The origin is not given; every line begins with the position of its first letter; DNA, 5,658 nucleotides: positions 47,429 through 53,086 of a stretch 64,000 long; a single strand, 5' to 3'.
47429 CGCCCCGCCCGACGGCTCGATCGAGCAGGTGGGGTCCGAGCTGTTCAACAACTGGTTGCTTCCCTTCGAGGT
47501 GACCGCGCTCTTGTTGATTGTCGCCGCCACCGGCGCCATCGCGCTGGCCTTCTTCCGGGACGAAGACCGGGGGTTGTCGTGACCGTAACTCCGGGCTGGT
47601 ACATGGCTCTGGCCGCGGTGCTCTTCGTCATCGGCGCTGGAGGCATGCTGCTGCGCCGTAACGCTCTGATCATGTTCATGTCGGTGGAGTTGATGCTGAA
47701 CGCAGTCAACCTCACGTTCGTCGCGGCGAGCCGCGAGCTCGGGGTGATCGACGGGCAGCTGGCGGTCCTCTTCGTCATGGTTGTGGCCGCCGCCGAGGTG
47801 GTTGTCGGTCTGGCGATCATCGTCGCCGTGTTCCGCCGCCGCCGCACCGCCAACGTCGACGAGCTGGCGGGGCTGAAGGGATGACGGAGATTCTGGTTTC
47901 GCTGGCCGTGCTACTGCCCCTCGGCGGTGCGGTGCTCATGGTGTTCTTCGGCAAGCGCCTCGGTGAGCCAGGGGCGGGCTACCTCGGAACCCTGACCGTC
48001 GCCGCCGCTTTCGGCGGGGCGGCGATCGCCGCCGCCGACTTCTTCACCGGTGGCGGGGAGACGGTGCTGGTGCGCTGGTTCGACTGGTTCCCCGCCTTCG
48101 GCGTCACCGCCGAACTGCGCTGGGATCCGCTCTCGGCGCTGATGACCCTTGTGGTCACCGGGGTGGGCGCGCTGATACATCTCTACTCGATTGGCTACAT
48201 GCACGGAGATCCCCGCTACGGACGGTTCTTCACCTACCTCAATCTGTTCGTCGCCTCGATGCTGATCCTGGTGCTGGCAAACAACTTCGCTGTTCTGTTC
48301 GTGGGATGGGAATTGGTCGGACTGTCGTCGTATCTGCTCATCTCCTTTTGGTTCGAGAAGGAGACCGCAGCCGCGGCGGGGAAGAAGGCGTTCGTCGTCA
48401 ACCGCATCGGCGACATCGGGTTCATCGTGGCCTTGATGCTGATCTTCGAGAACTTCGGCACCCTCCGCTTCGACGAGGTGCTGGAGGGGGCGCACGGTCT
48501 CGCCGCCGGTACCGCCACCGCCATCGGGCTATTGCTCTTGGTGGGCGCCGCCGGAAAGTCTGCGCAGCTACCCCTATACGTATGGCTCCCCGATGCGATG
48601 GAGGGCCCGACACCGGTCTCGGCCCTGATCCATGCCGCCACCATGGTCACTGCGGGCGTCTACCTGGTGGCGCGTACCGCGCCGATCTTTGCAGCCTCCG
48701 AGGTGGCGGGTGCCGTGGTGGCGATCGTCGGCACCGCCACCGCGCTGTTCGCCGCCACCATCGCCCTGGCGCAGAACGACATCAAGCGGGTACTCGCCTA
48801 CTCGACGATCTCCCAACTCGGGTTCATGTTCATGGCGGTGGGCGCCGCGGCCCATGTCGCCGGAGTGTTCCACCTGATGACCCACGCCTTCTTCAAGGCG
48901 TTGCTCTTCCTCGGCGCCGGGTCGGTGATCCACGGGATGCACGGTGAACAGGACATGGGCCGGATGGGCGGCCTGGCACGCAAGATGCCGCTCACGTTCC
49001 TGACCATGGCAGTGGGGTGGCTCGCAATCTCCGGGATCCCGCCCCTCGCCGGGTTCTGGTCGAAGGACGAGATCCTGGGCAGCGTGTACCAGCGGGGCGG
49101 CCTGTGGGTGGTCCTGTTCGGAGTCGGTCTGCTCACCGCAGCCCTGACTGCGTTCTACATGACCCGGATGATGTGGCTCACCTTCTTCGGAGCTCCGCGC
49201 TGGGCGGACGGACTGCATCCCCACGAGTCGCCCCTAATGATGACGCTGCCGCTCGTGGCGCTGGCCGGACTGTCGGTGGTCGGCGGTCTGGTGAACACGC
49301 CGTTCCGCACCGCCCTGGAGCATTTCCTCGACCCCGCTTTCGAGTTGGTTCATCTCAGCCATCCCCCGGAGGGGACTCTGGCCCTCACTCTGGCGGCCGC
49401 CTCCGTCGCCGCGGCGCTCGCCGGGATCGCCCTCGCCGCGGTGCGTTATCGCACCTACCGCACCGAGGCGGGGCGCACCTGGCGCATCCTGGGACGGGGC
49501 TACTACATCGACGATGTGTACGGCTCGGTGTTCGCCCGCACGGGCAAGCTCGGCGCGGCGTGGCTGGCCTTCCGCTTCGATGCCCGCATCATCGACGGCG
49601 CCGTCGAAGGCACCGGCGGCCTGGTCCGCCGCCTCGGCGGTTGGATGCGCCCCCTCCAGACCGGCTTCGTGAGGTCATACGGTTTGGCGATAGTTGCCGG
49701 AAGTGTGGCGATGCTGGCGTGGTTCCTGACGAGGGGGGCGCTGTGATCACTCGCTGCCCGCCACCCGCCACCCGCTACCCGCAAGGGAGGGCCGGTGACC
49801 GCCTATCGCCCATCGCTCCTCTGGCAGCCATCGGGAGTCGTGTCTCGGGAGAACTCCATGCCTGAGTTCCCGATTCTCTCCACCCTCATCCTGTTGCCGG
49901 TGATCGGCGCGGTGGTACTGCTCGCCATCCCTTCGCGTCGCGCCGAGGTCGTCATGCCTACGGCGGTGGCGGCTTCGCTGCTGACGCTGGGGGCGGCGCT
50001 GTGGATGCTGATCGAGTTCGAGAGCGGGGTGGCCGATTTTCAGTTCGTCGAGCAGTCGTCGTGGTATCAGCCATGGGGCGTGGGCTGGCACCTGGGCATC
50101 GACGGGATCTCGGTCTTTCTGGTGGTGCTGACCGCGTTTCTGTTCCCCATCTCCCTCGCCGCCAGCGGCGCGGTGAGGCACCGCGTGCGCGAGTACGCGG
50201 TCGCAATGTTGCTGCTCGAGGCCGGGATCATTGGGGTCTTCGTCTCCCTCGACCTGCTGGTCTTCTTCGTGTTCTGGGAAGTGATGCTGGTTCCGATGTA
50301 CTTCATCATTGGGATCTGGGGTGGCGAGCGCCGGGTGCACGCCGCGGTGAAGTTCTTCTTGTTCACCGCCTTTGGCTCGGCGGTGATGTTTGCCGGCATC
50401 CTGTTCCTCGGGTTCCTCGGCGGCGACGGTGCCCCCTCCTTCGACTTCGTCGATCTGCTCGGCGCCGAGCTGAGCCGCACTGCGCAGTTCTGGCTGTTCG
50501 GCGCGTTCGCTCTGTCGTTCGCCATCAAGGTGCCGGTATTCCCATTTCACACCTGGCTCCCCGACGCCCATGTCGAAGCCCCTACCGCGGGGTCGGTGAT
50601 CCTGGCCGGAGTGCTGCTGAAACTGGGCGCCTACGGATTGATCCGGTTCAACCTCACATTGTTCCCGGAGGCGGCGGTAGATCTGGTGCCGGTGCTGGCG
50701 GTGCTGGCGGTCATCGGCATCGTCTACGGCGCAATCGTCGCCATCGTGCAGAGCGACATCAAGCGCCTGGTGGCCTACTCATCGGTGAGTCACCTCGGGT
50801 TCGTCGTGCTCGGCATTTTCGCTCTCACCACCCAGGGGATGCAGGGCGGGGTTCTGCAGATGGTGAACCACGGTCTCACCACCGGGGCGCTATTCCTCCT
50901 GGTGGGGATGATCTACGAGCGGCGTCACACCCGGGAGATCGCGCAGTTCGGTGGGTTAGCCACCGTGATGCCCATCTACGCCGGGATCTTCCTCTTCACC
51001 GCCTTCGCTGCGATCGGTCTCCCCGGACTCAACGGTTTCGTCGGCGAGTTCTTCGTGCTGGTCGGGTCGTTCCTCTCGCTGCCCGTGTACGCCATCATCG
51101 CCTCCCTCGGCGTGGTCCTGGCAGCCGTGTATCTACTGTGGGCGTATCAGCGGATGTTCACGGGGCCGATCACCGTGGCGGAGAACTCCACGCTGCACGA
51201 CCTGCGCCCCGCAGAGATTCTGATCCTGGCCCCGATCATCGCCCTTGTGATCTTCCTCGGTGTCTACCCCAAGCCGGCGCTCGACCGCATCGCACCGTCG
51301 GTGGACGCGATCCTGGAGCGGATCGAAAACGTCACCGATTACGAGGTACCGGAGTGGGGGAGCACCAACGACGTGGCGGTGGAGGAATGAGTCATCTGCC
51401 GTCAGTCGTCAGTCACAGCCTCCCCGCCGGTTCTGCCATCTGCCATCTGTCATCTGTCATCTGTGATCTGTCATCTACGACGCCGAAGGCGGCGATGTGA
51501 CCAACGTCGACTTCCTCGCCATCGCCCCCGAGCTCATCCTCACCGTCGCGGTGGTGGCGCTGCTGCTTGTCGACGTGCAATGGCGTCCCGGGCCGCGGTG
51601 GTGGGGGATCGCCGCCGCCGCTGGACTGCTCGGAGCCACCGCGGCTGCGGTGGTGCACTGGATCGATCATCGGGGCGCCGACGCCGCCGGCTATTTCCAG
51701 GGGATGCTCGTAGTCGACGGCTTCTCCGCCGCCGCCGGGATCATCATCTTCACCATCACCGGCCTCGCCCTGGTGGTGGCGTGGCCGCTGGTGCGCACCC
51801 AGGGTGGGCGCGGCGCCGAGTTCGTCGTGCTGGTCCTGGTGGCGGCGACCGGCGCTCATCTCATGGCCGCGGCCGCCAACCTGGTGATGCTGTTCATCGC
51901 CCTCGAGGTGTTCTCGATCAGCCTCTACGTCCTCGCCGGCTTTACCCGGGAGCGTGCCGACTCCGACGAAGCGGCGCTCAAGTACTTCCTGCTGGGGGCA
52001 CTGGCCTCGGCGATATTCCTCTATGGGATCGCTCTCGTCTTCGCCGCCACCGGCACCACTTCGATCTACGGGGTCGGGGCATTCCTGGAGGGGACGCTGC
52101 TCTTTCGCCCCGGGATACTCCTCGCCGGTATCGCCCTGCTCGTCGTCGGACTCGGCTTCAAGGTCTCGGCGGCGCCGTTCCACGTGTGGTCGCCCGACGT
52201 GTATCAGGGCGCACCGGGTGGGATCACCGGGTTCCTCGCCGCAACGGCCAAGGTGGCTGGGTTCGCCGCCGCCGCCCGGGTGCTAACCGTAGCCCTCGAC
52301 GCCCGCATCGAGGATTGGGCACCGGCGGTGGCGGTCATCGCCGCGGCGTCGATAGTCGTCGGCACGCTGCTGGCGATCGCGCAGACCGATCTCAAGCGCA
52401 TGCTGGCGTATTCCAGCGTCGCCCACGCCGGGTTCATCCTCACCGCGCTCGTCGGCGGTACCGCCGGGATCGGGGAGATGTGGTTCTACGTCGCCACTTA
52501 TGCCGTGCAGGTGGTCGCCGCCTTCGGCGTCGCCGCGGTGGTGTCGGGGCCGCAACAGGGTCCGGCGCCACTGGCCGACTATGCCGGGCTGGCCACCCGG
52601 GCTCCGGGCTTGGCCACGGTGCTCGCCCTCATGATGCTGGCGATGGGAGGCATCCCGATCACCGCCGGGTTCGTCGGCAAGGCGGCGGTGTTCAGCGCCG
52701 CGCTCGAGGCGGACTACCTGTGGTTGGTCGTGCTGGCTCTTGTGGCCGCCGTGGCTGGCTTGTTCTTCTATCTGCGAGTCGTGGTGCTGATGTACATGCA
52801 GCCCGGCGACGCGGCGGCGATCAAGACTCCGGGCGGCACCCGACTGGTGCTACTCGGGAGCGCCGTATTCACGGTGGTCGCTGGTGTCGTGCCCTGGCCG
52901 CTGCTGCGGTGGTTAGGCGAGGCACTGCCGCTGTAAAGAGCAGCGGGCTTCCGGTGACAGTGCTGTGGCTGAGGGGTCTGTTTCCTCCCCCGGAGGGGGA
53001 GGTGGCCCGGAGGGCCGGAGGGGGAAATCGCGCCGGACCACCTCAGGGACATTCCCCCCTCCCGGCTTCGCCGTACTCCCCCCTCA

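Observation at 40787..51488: Tandem 7-bp repeat arrays at four junctions inside the nuo operon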

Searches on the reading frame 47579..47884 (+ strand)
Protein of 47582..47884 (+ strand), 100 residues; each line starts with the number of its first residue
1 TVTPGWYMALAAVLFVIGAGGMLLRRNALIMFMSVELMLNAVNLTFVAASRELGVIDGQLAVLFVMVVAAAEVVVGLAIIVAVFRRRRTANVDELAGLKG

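Call 17: search_protein_families(library=ncbifam, proteins=[window:47582-47884:+])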
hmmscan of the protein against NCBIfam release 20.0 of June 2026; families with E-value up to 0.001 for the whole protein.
window:47582-47884:+ (100 aa): 6 families
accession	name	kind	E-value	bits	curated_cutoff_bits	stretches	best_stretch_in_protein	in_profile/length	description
NF004320.0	PRK05715.1-2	equivalog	4.4e-36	122.9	57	1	4-99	3-98/99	NADH-quinone oxidoreductase subunit NuoK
NF004321.0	PRK05715.1-3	equivalog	5.1e-29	100.5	91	1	3-100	3-101/101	NADH-quinone oxidoreductase subunit NuoK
NF004322.0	PRK05715.1-4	equivalog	7.1e-27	93.4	128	1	6-99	8-103/104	NADH-quinone oxidoreductase subunit NuoK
NF040614.1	F420_dehyd_FpoK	exception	1.9e-24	86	145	1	6-96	4-94/98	F420H2 dehydrogenase subunit FpoK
NF004319.0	PRK05715.1-1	equivalog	3.2e-23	81.8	101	1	8-100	8-100/100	NADH-quinone oxidoreductase subunit NuoK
NF004323.0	PRK05715.1-5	equivalog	4.8e-23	81.4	89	1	6-100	7-102/102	NADH-quinone oxidoreductase subunit NuoK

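Call 18: find_encoding_contigs(protein=window:47582-47884:+, flank=10000, max_places=10)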
Protein window:47582-47884:+ (100 aa): no gene with exactly this product is on record in the collection.

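Call 21: find_encoding_contigs(protein=window:47579-47881:+, flank=10000, max_places=10)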
Protein seq(101 aa) (101 aa): 2 contigs read that carry it; 2 places shown.
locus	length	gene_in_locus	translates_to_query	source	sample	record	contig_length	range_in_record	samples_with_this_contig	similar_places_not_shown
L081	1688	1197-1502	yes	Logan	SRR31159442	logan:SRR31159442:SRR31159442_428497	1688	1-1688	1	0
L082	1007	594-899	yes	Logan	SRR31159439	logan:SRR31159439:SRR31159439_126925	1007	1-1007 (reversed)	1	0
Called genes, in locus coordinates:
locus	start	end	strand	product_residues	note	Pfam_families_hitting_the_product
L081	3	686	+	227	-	?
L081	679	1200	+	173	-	PF00499:Oxidored_q3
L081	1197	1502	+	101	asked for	PF00420:Oxidored_q2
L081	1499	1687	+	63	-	?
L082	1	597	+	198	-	?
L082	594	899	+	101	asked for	PF00420:Oxidored_q2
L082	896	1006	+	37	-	?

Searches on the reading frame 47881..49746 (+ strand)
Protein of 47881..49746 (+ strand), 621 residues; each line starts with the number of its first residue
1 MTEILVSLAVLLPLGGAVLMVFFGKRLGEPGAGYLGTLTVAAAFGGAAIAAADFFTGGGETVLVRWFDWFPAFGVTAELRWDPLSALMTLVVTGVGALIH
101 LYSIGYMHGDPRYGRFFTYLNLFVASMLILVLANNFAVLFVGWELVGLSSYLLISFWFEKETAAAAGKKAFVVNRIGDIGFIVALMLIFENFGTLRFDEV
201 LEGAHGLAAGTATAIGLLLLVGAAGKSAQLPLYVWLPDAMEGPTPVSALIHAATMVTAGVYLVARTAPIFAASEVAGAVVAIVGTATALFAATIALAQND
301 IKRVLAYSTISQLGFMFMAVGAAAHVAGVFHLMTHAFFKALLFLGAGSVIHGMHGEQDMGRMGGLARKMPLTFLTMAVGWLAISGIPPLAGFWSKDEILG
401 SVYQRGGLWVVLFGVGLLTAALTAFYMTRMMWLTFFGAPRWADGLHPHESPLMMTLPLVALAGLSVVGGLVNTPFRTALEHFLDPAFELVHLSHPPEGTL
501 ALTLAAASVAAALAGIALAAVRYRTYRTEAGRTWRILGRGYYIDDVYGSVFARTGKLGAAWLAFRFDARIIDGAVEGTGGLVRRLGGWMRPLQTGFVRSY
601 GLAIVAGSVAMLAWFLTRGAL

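Call 17: search_protein_families(library=ncbifam, proteins=[window:47881-49746:+])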
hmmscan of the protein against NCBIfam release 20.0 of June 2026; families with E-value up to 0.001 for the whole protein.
window:47881-49746:+ (621 aa): 75 families (the best 25 are shown)
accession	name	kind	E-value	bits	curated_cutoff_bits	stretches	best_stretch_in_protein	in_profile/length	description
NF005141.0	PRK06590.1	equivalog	1.7e-213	711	556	1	5-618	4-612/615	NADH-quinone oxidoreductase subunit L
TIGR01974.1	NDH_I_L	subfamily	5e-210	699.6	407.5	1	5-615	2-629/630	NADH-quinone oxidoreductase subunit L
NF005626.0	PRK07376.1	equivalog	1.1e-158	529.6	963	2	60-440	66-459/675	NAD(P)H-quinone oxidoreductase subunit 5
NF040617.1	F420_dehyd_FpoL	exception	3e-127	426.1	1050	1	8-611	8-657/669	F420H2 dehydrogenase subunit FpoL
NF009287.0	PRK12647.1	equivalog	2.8e-101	340.3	937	1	6-483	3-478/773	putative monovalent cation/H+ antiporter subunit A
NF009288.0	PRK12648.1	equivalog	2.3e-99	333.8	1104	1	7-527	4-528/954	monovalent cation/H+ antiporter subunit A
TIGR00940.1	2a6301s01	subfamily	4.3e-98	329.6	920.45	1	61-486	53-500/793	monovalent cation:proton antiporter subunit A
NF009285.0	PRK12645.1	equivalog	2.7e-96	323.6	1028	1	6-488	4-506/804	Na+/H+ antiporter subunit A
NF005633.0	PRK07390.1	subfamily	1.7e-89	301.1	676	1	25-616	32-606/613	NAD(P)H-quinone oxidoreductase subunit F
NF009284.0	PRK12644.1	equivalog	2.1e-89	300.8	962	1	53-522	44-522/975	Na+/H+ antiporter subunit A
NF005097.0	PRK06525.1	equivalog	1.5e-88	297.6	430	1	7-473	6-476/480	hydrogenase 4 subunit D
TIGR01960.1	ndhF3_CO2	subfamily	5.3e-84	282.8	588.7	1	16-615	19-605/606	NAD(P)H dehydrogenase, subunit NdhF3 family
NF009290.0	PRK12650.1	equivalog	1.3e-83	281.5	980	1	14-483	11-483/966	DUF4040 family protein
NF009289.0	PRK12649.1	equivalog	2.3e-83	280.9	1117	1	6-473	7-486/789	putative monovalent cation/H+ antiporter subunit A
NF005086.0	PRK06521.1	equivalog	5.3e-77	259.8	667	1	8-484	10-504/669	hydrogenase 4 subunit B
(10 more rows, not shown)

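Call 65: find_encoding_contigs(protein=window:47881-49746:+, flank=10000, max_places=10)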
Protein window:47881-49746:+ (621 aa): no gene with exactly this product is on record in the collection.

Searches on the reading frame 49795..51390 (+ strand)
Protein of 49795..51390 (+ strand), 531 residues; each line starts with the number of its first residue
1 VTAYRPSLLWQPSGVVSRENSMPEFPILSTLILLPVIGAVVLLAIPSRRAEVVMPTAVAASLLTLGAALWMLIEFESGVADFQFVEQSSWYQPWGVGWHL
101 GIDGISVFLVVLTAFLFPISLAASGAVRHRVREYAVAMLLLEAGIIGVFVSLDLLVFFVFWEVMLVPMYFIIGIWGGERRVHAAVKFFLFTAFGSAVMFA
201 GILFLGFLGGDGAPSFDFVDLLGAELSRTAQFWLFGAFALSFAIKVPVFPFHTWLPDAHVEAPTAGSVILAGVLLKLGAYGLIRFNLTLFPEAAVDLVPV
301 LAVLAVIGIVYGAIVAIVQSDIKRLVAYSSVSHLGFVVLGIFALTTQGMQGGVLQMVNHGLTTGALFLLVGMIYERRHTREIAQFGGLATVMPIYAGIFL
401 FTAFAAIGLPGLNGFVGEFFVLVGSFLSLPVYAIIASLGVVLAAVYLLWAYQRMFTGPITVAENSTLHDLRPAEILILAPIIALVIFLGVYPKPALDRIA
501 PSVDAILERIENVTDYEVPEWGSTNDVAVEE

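Call 17: search_protein_families(library=ncbifam, proteins=[window:49795-51390:+])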
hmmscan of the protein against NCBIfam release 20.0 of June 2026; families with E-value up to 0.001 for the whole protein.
window:49795-51390:+ (531 aa): 74 families (the best 25 are shown)
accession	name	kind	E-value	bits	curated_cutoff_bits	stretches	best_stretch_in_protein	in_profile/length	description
TIGR01972.1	NDH_I_M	subfamily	3.7e-184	612.9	263.8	1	28-509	1-485/486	NADH-quinone oxidoreductase subunit M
NF004500.0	PRK05846.1-4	equivalog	1.5e-167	558.4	550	1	24-514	3-510/525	NADH-quinone oxidoreductase subunit M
NF004499.0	PRK05846.1-3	equivalog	2.7e-167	557.5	585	1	24-512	3-490/502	NADH-quinone oxidoreductase subunit M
NF004505.0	PRK05846.2-5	equivalog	6e-156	520.2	700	1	27-512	4-487/508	NADH-quinone oxidoreductase subunit M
NF004501.0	PRK05846.1-5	subfamily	6.7e-149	496.8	598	1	23-511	2-488/492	NADH-quinone oxidoreductase subunit M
NF004506.0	PRK05846.2-6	equivalog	1.1e-131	440.5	789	1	22-507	1-490/493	NADH-quinone oxidoreductase subunit M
NF009212.0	PRK12561.1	subfamily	4.3e-130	434.9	645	1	23-513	4-502/531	NAD(P)H-quinone oxidoreductase subunit 4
NF004498.0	PRK05846.1-1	equivalog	1.2e-126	423.5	614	1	27-512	2-502/509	NADH-quinone oxidoreductase subunit M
NF005060.0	PRK06473.1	equivalog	2.1e-115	386.3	747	1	27-513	1-488/500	NADH-quinone oxidoreductase subunit M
NF002713.0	PRK02546.1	subfamily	1.8e-113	379.8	827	1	21-513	4-505/533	NAD(P)H-quinone oxidoreductase subunit 4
NF004504.0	PRK05846.2-3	equivalog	8.9e-112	374.7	785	1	24-497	8-484/499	NADH-quinone oxidoreductase subunit M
NF005611.0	PRK07363.1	equivalog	3.6e-110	368.9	764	1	27-518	1-493/501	NADH-quinone oxidoreductase subunit M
NF004502.0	PRK05846.2-1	equivalog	5.2e-86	289.4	791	1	27-493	5-484/500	NADH-quinone oxidoreductase subunit M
NF004503.0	PRK05846.2-2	subfamily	7.6e-74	249.7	720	1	31-498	6-481/490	NADH-quinone oxidoreductase subunit M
NF006419.0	PRK08668.1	equivalog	2.1e-57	195.2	617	1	28-500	4-475/613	NADH dehydrogenase subunit M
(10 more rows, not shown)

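Call 23: find_related_loci(query=window:49795-51390:+, collection=metagenome_contigs, flank=10000)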
Query window:49795-51390:+ (531 aa) in metagenome_contigs; peptide patterns used: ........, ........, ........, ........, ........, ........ (x = any residue, [..] = any of these).
600 stretches matched a pattern (row limit reached: there are more); 531 encode a relative of the query (tblastn E <= 1e-3); the best 80 are kept; 80 distinct loci.
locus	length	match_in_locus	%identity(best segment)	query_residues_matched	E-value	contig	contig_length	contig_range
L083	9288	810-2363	86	13-530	0e+0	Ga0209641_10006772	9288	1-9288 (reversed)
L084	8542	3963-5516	86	13-530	0e+0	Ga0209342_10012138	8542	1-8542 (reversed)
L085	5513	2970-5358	86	13-530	0e+0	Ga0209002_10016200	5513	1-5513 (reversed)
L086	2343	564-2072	86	25-527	0e+0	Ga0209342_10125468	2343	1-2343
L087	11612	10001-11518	80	16-523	0e+0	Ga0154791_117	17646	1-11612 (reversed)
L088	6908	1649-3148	80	25-525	0e+0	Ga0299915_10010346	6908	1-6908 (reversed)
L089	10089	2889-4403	77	24-529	0e+0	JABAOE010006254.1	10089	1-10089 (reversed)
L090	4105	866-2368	80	24-525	0e+0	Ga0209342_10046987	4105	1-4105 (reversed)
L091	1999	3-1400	83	58-523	0e+0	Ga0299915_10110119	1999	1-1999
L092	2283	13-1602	75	5-531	0e+0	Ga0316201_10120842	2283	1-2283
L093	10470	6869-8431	76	11-531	0e+0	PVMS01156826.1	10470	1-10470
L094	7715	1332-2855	76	21-525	0e+0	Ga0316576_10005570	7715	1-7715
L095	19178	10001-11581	76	4-530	0e+0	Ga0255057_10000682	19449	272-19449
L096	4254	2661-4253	78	2-531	0e+0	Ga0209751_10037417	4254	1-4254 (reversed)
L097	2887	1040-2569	75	24-531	0e+0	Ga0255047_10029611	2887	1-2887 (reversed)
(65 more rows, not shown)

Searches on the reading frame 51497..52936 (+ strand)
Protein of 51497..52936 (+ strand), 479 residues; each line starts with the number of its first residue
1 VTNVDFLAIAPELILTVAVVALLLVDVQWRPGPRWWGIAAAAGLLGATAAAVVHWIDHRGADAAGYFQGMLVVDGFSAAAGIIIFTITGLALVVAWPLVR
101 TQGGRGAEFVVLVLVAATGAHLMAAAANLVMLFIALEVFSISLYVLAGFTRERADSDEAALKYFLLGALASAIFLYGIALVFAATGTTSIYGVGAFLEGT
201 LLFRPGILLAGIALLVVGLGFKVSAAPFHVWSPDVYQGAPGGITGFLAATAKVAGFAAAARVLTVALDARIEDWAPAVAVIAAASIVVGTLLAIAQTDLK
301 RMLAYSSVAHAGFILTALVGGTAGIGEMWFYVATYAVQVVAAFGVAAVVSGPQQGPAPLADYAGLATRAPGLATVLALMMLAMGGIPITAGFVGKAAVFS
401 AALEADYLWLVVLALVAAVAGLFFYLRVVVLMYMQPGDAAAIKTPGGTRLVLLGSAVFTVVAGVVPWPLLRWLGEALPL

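Call 17: search_protein_families(library=ncbifam, proteins=[window:51497-52936:+])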
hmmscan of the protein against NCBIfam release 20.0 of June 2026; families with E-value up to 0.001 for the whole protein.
window:51497-52936:+ (479 aa): 74 families (the best 25 are shown)
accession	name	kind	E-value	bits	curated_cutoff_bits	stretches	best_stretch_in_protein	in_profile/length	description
TIGR01770.1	NDH_I_N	subfamily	1.7e-119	399.9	332.6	1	6-469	1-471/472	NADH-quinone oxidoreductase subunit NuoN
NF004441.0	PRK05777.1-4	equivalog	1.2e-114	383.8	477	1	102-476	140-519/524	NADH-quinone oxidoreductase subunit NuoN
NF004442.0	PRK05777.1-5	equivalog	1.3e-109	367.3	523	1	2-476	4-477/483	NADH-quinone oxidoreductase subunit NuoN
NF004440.0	PRK05777.1-3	equivalog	2.3e-105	353.3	519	1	3-469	5-465/477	NADH-quinone oxidoreductase subunit NuoN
NF002701.0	PRK02504.1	equivalog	5.8e-90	302.2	569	1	5-439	11-441/513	NAD(P)H-quinone oxidoreductase subunit N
NF004439.0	PRK05777.1-1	equivalog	3.2e-88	296.8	531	1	2-474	4-479/485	NADH-quinone oxidoreductase subunit NuoN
NF004446.0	PRK05777.2-4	equivalog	1.2e-83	281.9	590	1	4-466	9-484/502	NADH-quinone oxidoreductase subunit NuoN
NF004444.0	PRK05777.2-2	equivalog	3.1e-73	247.5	496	1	2-437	10-445/496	NADH-quinone oxidoreductase subunit NuoN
NF004443.0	PRK05777.2-1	equivalog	5.6e-65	220.4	626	1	7-467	12-482/506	NADH-quinone oxidoreductase subunit NuoN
NF004445.0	PRK05777.2-3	equivalog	5.2e-59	200.5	408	1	8-465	9-462/475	NADH-quinone oxidoreductase subunit NuoN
NF006241.0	PRK08377.1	equivalog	2.2e-50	172.1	645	1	80-471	80-468/494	NADH dehydrogenase subunit N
NF004447.0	PRK05777.2-5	equivalog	2.1e-49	168.8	547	1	81-454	71-442/458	NADH-quinone oxidoreductase subunit NuoN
NF004448.0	PRK05777.2-6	equivalog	2.2e-46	158.9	869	1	66-435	70-444/492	NADH-quinone oxidoreductase subunit NuoN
TIGR01972.1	NDH_I_M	subfamily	1.7e-38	132.5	263.8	1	70-474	73-476/486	NADH-quinone oxidoreductase subunit M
NF006419.0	PRK08668.1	equivalog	1.5e-37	129.7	617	1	93-474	83-475/613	NADH dehydrogenase subunit M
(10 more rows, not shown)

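Call 62: find_encoding_contigs(protein=window:51497-52933:+, flank=10000, max_places=10)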
Protein seq(479 aa) (479 aa): no gene with exactly this product is on record in the collection.
